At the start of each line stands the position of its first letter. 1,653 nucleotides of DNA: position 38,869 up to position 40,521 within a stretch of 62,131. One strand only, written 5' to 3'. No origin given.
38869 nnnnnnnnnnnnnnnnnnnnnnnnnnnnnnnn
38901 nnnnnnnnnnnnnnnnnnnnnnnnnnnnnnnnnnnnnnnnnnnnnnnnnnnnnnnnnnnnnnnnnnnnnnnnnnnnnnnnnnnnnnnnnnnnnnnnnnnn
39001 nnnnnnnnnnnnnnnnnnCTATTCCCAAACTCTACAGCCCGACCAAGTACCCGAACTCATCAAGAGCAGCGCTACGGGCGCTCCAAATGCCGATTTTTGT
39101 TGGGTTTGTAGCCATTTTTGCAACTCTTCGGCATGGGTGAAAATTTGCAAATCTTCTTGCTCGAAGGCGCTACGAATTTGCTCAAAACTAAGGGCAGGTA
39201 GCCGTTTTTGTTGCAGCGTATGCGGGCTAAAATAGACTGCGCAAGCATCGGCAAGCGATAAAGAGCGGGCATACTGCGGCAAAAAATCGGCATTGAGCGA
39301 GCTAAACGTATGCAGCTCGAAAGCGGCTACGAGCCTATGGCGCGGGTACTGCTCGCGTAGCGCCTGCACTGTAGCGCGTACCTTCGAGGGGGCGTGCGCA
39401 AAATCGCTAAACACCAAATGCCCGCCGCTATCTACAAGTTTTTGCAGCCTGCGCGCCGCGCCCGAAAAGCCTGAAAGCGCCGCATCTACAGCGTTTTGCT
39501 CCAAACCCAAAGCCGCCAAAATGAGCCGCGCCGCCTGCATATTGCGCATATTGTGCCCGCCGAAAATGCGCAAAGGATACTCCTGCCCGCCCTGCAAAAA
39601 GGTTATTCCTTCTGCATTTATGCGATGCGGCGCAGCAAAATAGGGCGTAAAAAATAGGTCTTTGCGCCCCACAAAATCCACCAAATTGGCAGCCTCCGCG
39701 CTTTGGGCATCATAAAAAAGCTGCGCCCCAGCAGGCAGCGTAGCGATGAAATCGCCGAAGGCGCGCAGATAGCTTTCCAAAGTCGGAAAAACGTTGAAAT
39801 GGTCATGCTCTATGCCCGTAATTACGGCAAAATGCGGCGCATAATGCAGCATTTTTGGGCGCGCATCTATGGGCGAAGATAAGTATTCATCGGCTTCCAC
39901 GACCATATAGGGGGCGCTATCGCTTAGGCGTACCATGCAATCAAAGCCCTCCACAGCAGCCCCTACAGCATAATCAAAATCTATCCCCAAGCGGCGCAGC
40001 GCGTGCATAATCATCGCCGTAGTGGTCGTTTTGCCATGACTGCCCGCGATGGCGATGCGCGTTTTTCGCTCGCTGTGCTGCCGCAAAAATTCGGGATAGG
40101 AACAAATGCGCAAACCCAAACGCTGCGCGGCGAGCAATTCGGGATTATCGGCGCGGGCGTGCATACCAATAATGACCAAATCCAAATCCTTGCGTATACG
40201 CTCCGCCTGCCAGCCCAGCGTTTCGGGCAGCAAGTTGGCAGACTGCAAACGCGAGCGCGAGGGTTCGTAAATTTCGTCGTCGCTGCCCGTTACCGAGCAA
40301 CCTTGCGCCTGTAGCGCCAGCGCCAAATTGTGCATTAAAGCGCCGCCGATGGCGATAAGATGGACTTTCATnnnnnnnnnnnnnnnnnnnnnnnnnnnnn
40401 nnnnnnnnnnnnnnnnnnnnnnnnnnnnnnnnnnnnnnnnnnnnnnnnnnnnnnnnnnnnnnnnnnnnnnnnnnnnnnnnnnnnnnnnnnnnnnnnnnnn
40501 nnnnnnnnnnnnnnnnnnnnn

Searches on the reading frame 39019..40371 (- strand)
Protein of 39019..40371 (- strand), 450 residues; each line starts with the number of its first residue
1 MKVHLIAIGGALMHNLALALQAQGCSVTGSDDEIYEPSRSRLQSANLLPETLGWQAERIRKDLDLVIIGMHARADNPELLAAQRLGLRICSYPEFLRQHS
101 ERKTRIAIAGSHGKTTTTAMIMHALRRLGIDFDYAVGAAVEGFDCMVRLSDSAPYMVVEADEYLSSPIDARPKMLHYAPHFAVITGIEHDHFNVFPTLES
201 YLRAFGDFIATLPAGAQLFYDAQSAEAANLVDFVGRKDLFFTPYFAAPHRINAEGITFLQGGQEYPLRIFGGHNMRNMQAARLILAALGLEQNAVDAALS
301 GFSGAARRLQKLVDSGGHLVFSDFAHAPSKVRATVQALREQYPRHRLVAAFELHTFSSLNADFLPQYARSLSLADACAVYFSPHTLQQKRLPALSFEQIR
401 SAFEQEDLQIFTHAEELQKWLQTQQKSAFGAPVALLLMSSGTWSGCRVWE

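Call 14: search_protein_families(library=ncbifam, proteins=[window:39019-40371:-])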
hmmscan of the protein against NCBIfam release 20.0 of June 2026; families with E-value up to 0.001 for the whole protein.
window:39019-40371:- (450 aa): 23 families
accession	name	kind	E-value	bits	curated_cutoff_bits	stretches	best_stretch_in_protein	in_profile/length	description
TIGR01082.1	murC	equivalog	4.1e-69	233.8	335.1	1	2-386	1-389/449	UDP-N-acetylmuramate--L-alanine ligase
TIGR01081.1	mpl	equivalog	5.1e-50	170.8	388.7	1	2-380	1-385/448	UDP-N-acetylmuramate:L-alanyl-gamma-D-glutamyl-meso-diaminopimelate ligase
NF011171.0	PRK14573.1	equivalog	3.9e-40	137.5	1015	1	3-375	7-372/809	bifunctional UDP-N-acetylmuramate--L-alanine ligase/D-alanine--D-alanine ligase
TIGR01087.1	murD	equivalog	7.9e-22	77.9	211.95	1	17-340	15-337/441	UDP-N-acetylmuramoyl-L-alanine--D-glutamate ligase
NF053645.1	pMurC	equivalog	6.5e-19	68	560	2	264-345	310-392/492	pseudomurein biosynthesis peptide ligase pMurC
NF008896.0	PRK11929.1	equivalog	8.8e-15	53.6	1023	2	179-351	202-391/965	bifunctional UDP-N-acetylmuramoyl-L-alanyl-D-glutamate--2,6-diaminopimelate ligase MurE/UDP-N-acetylmuramoyl-tripeptide--D-alanyl-D-alanine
TIGR01143.1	murF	subfamily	2.3e-13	49.9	288.6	1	97-341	69-321/418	UDP-N-acetylmuramoyl-tripeptide--D-alanyl-D-alanine ligase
TIGR01085.1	murE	subfamily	2.4e-13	49.8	257.3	1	181-349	180-362/472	UDP-N-acetylmuramyl-tripeptide synthetase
NF001124.0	PRK00139.1-2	equivalog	5.4e-13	48.5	476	1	182-349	202-381/500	UDP-N-acetylmuramoyl-L-alanyl-D-glutamate--2,6-diaminopimelate ligase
NF053648.1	pMurE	equivalog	7.5e-13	48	600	1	178-342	189-352/464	pseudomurein biosynthesis peptide ligase pMurE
NF053647.1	pMurD2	equivalog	7.2e-12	44.9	550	1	96-313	93-284/405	pseudomurein biosynthesis peptide ligase pMurD2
NF001126.0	PRK00139.1-4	equivalog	1.1e-11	44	373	1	181-342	196-366/486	UDP-N-acetylmuramoyl-L-alanyl-D-glutamate--2,6-diaminopimelate ligase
NF001123.0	PRK00139.1-1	equivalog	6.6e-08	31.6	586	0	264-341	296-373/493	UDP-N-acetylmuramoyl-L-alanyl-D-glutamate--2,6-diaminopimelate ligase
NF053646.1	pMurD1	equivalog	7.9e-08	31.4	610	1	264-341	275-351/465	pseudomurein biosynthesis peptide ligase pMurD1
NF033197.0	F430_CfbE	equivalog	2.9e-07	29.8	250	1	15-127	11-123/430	coenzyme F430 synthase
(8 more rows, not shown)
